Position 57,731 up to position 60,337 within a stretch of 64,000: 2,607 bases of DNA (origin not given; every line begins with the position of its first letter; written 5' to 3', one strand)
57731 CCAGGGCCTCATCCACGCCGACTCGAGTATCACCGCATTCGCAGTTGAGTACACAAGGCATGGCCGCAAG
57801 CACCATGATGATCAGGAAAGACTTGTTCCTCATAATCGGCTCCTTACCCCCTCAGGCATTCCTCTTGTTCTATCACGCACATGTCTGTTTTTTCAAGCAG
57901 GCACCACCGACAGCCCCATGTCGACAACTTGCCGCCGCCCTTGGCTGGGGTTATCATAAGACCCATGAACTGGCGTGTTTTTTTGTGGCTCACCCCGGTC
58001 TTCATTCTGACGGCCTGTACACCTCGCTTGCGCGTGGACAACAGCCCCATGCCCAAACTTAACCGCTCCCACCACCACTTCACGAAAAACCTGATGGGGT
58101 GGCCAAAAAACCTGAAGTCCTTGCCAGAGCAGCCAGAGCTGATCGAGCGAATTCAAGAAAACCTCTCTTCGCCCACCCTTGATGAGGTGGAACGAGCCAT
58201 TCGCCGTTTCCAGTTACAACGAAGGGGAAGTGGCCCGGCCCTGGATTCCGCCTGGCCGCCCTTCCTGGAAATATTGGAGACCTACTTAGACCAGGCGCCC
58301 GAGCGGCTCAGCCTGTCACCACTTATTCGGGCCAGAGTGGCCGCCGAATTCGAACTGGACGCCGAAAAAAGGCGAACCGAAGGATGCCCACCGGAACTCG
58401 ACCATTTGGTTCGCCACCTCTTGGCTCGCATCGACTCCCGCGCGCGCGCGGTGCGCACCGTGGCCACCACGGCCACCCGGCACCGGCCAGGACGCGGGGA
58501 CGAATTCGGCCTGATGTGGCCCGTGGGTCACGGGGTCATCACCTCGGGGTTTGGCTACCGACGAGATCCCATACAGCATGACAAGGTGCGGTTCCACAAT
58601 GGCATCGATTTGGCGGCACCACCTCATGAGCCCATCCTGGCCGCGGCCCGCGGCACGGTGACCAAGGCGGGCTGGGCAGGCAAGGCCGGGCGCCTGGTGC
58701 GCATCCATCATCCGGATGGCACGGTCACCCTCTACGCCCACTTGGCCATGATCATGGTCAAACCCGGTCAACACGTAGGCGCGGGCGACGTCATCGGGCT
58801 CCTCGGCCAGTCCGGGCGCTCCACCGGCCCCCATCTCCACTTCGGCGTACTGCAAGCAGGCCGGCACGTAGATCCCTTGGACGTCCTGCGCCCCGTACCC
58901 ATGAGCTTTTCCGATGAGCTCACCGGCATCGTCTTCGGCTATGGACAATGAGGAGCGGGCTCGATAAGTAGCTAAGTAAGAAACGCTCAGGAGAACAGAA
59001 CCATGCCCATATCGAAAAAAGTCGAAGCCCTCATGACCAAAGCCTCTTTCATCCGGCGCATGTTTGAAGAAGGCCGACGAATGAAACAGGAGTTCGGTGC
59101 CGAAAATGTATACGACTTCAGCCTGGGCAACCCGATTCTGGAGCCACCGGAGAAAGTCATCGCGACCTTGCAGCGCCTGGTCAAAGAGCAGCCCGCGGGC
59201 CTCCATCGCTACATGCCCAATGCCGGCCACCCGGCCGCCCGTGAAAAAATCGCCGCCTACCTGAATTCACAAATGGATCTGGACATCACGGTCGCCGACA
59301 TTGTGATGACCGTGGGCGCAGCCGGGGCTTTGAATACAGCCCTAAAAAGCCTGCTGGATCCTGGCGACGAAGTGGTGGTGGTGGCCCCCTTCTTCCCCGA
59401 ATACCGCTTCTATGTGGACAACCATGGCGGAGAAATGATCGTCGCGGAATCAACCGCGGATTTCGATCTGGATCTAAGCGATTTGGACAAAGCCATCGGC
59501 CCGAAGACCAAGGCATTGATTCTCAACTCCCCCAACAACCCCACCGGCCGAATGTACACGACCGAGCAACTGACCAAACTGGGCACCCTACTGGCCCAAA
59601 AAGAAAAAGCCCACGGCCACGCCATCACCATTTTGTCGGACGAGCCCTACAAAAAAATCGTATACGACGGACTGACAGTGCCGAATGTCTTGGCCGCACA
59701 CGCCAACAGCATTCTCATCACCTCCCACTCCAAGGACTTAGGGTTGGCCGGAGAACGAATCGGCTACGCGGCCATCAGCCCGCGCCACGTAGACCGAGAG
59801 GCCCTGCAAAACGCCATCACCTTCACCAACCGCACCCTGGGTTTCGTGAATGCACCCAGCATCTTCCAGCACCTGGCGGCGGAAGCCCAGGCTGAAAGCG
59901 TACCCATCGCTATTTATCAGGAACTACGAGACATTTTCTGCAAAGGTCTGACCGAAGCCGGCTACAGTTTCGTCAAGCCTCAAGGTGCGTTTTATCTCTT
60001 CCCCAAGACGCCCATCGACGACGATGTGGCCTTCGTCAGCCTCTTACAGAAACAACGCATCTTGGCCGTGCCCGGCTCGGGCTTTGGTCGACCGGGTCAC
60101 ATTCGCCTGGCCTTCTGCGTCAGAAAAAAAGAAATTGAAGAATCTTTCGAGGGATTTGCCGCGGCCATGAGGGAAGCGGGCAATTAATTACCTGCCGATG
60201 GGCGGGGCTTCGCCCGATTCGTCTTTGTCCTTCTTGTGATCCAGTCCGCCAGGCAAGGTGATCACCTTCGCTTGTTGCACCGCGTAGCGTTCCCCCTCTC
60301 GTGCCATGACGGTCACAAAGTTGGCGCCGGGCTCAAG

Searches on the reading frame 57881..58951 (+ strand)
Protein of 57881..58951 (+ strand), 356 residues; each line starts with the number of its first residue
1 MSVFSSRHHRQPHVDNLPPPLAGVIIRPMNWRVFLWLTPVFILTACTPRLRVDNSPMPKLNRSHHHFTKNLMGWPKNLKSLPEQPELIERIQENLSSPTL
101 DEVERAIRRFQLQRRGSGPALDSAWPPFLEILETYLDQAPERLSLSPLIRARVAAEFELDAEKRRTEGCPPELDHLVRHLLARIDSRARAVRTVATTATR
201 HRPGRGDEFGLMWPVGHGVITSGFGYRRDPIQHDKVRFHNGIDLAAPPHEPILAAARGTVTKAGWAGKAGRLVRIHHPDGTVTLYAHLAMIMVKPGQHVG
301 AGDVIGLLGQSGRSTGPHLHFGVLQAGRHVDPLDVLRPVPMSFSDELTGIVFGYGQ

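Call 8: search_protein_families(library=pfam, proteins=[window:57881-58951:+], max_evalue=0.001)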
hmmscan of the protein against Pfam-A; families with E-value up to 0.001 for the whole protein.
window:57881-58951:+ (356 aa): 1 family
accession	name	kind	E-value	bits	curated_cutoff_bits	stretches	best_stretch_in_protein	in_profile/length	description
PF01551.29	Peptidase_M23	-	4.2e-33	113.9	28.7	1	237-332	1-96/96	Peptidase family M23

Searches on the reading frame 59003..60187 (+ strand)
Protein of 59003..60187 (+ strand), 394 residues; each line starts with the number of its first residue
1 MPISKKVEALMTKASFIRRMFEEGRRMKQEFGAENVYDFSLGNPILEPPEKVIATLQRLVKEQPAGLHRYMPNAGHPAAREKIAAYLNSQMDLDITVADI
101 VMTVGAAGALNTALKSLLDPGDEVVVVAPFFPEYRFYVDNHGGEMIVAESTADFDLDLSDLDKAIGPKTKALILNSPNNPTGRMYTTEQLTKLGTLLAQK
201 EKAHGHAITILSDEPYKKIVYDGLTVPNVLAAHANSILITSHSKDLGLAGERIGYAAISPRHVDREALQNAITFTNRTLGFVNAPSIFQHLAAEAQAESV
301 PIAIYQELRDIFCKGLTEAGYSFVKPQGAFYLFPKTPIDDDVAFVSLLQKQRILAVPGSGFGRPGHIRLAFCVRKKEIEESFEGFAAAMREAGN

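Call 8: search_protein_families(library=pfam, proteins=[window:59003-60187:+], max_evalue=0.001)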
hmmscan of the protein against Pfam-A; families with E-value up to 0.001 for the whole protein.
window:59003-60187:+ (394 aa): 3 families
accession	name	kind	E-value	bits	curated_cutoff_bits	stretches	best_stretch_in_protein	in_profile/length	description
PF00155.27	Aminotran_1_2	-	7.4e-53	180.4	19.7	1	35-380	2-356/361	Aminotransferase class I and II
PF00266.25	Aminotran_5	-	4.7e-06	26.2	21.5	1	49-193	12-164/371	Aminotransferase class-V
PF01053.26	Cys_Met_Meta_PP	-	1.4e-05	24.3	27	1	96-191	67-160/381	Cys/Met metabolism PLP-dependent enzyme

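Call 82: find_encoding_contigs(protein=window:59003-60187:+, flank=10000, max_places=1)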
Protein window:59003-60187:+ (394 aa): no gene with exactly this product is on record in the collection.
